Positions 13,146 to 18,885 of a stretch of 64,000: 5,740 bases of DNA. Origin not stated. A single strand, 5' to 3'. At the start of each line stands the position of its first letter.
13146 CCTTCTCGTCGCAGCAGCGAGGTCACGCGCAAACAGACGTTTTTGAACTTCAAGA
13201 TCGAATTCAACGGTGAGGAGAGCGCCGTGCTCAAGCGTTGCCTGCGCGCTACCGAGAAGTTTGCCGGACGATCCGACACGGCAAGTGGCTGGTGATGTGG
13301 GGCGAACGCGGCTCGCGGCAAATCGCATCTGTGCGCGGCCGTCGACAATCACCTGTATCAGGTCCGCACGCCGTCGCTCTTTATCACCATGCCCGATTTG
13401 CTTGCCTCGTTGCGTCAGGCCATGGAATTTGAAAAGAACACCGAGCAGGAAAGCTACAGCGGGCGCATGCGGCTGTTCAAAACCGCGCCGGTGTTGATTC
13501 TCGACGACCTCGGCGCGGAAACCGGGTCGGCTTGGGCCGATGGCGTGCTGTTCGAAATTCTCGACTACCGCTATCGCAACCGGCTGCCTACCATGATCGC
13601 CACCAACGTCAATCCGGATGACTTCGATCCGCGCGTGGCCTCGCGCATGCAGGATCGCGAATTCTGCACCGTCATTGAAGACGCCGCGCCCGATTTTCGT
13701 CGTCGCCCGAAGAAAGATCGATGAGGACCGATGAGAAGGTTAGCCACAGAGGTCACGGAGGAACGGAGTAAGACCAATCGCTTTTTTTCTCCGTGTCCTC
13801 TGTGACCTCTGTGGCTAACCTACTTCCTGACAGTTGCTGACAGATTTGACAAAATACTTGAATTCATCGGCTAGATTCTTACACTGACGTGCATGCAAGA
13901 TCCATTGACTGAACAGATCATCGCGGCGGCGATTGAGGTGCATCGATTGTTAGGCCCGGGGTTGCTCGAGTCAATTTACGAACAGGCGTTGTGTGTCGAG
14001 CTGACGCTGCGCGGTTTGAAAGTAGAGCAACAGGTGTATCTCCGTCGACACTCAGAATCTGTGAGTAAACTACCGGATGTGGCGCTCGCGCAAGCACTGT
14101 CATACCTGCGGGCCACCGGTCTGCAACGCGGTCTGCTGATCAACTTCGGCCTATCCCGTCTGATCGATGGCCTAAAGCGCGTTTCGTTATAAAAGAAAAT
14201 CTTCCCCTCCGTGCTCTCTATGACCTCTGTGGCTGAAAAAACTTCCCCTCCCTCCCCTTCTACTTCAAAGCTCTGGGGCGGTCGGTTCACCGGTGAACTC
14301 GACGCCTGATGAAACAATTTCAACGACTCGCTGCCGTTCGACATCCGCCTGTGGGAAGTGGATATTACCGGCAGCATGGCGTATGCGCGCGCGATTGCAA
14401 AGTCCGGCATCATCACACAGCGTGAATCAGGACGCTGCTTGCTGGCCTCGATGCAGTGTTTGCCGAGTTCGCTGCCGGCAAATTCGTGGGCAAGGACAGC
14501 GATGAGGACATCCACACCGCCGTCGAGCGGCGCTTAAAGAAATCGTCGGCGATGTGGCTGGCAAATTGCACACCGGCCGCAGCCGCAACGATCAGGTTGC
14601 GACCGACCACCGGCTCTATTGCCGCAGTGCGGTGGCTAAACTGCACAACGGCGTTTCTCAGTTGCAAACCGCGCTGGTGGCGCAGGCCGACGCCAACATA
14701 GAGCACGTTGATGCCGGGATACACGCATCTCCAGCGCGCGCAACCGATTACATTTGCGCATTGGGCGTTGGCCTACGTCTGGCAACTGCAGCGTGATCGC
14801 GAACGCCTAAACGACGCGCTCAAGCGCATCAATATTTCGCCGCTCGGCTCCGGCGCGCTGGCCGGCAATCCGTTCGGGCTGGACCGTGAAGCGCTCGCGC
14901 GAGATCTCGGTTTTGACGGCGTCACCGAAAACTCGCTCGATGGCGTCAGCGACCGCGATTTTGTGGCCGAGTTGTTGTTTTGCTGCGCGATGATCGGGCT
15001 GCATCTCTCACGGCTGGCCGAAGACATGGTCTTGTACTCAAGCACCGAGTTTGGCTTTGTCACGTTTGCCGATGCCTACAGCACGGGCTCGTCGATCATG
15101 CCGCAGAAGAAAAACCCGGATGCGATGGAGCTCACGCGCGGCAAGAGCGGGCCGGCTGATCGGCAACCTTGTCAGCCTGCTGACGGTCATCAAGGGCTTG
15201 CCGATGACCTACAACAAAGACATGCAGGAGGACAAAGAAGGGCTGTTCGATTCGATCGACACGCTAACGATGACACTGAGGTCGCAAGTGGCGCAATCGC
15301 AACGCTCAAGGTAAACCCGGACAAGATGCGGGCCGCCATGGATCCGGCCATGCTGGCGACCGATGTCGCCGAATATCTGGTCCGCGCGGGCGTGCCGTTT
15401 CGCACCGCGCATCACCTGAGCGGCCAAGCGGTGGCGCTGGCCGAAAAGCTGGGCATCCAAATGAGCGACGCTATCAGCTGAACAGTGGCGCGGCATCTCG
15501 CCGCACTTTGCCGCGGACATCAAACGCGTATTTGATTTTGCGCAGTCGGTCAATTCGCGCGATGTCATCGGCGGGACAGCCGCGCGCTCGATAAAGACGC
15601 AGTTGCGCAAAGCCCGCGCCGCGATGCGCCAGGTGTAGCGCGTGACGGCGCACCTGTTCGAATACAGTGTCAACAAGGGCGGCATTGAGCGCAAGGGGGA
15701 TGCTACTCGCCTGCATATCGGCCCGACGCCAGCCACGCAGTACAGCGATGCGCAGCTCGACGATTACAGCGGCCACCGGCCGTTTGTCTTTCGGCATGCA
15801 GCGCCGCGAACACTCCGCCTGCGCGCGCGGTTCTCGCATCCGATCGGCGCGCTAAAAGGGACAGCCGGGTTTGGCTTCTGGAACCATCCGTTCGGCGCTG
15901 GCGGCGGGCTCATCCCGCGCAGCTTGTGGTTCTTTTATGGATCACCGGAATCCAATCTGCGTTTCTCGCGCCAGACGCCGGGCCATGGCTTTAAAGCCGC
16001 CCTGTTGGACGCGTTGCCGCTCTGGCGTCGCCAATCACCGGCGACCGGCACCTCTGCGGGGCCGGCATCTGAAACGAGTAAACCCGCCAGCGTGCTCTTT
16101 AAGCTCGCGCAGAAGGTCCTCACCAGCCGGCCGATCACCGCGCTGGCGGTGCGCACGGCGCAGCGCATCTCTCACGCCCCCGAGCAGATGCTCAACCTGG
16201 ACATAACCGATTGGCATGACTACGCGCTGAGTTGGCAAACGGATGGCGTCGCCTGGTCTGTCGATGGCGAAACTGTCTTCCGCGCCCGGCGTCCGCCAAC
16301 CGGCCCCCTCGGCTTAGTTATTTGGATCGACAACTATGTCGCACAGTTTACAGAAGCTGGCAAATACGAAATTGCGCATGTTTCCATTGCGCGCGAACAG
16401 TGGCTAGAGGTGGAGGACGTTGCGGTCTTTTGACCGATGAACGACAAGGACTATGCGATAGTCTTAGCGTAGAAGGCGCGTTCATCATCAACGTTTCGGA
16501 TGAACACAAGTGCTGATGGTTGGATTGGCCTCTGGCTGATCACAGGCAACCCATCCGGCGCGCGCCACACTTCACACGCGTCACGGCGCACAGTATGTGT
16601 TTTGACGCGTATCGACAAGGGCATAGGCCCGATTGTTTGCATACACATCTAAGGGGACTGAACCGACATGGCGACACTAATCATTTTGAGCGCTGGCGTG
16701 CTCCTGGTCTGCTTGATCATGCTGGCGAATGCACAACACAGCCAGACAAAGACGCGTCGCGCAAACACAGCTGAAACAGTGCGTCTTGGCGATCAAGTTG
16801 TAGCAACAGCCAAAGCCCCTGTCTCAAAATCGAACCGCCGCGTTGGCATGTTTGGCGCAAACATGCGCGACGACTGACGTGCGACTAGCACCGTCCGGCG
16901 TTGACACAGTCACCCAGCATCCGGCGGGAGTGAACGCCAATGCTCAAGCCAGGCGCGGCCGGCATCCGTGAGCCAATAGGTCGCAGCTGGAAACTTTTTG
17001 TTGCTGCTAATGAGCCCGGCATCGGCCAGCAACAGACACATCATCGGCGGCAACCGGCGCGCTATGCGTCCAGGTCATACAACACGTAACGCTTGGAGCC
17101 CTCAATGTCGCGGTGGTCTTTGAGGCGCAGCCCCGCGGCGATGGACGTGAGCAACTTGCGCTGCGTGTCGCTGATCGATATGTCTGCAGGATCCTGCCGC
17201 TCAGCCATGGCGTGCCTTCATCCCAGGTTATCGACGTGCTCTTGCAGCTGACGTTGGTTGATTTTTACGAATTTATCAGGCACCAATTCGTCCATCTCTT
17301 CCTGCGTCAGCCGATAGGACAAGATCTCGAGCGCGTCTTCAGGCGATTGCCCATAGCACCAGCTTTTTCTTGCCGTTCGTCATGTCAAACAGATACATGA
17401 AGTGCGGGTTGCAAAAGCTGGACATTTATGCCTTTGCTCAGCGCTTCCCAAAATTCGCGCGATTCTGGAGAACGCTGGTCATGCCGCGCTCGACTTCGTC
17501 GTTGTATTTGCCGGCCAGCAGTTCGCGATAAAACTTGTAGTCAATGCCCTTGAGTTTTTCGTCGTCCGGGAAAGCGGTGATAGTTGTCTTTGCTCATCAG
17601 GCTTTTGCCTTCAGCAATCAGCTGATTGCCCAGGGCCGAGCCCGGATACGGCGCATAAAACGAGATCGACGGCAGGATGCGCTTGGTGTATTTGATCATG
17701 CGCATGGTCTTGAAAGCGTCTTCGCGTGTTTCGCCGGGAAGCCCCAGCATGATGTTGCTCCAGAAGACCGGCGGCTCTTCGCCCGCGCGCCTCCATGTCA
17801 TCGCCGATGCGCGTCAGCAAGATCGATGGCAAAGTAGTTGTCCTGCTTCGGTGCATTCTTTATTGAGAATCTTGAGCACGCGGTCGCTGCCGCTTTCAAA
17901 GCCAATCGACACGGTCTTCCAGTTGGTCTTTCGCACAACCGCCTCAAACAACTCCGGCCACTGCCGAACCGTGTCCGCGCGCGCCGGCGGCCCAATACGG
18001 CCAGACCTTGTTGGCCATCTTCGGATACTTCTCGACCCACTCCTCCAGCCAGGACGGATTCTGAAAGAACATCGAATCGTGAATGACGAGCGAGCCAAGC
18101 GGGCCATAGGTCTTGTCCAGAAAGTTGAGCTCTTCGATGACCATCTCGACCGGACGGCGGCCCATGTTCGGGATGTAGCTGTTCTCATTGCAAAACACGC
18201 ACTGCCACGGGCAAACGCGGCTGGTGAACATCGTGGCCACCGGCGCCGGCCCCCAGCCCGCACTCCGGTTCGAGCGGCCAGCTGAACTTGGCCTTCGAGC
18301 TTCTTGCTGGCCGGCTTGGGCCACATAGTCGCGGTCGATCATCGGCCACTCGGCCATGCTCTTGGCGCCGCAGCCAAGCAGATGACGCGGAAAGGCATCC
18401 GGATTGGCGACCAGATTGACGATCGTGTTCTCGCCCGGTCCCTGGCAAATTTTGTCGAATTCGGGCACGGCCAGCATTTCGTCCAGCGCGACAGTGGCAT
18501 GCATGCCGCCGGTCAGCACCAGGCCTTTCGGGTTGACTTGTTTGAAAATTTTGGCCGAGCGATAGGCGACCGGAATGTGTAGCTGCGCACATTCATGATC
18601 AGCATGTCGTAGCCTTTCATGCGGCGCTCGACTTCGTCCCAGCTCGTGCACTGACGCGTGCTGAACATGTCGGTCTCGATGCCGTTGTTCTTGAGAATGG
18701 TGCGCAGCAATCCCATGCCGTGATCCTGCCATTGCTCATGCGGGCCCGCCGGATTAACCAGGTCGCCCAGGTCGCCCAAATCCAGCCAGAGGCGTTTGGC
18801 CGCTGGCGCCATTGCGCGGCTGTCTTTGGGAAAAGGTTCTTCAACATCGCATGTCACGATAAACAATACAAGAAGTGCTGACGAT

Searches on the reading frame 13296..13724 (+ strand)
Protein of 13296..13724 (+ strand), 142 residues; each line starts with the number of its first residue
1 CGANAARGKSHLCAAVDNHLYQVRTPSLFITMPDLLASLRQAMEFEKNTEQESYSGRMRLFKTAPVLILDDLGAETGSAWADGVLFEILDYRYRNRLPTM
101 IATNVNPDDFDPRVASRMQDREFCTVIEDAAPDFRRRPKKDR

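Call 51: search_protein_families(library=pfam, proteins=[window:13296-13724:+])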
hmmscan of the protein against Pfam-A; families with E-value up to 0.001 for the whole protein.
window:13296-13724:+ (142 aa): 1 family
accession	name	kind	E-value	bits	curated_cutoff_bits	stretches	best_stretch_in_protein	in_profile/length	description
PF01695.23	IstB_IS21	-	2.7e-05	24.2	24.1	1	7-110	103-199/238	IstB-like ATP binding protein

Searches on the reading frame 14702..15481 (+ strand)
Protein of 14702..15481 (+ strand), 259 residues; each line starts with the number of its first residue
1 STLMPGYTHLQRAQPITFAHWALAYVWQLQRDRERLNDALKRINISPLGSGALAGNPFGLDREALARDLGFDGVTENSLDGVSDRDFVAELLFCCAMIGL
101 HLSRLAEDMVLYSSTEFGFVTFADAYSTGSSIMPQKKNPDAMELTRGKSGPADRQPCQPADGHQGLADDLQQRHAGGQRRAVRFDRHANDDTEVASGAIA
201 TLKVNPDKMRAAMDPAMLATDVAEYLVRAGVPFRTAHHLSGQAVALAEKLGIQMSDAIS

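Call 83: search_protein_families(library=pfam, proteins=[window:14702-15481:+], max_evalue=0.001)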
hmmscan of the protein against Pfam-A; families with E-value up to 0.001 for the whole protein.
window:14702-15481:+ (259 aa): 2 families
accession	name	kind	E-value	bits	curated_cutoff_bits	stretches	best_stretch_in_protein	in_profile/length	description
PF00206.25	Lyase_1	-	7.9e-54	183.6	27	1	2-150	152-308/312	Lyase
PF14698.11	ASL_C2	-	2.4e-16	60.4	27.3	1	217-256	2-41/69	Argininosuccinate lyase C-terminal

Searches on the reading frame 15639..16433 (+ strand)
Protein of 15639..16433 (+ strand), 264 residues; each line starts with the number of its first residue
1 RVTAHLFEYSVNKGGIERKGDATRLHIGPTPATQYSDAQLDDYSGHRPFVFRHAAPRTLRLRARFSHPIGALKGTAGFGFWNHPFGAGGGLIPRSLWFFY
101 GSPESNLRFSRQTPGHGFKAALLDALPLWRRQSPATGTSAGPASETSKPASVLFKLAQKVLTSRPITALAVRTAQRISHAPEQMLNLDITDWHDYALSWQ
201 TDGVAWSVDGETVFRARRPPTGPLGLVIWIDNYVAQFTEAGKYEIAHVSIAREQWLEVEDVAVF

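Call 83: search_protein_families(library=pfam, proteins=[window:15639-16433:+], max_evalue=0.001)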
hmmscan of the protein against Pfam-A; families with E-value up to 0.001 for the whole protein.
window:15639-16433:+ (264 aa): 1 family
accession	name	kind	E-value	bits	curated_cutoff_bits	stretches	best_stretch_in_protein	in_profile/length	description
PF00722.28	Glyco_hydro_16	-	0.00017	21.5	22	1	190-218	109-137/175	Glycosyl hydrolases family 16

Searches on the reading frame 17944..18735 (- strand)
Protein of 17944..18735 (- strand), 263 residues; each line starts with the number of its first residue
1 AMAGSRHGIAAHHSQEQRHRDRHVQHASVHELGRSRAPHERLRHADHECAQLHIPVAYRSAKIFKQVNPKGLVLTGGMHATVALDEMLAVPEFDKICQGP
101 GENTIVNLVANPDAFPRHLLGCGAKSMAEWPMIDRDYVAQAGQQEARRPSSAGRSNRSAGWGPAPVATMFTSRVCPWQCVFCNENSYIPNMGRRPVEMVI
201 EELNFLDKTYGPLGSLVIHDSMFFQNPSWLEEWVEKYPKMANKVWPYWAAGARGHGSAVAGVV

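Call 83: search_protein_families(library=pfam, proteins=[window:17944-18735:-], max_evalue=0.001)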
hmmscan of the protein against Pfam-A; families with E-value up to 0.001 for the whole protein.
window:17944-18735:- (263 aa): 1 family
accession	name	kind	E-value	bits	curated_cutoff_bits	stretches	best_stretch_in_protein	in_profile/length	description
PF02310.24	B12-binding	-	1.2e-05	25.6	32.1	1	52-108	63-120/121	B12 binding domain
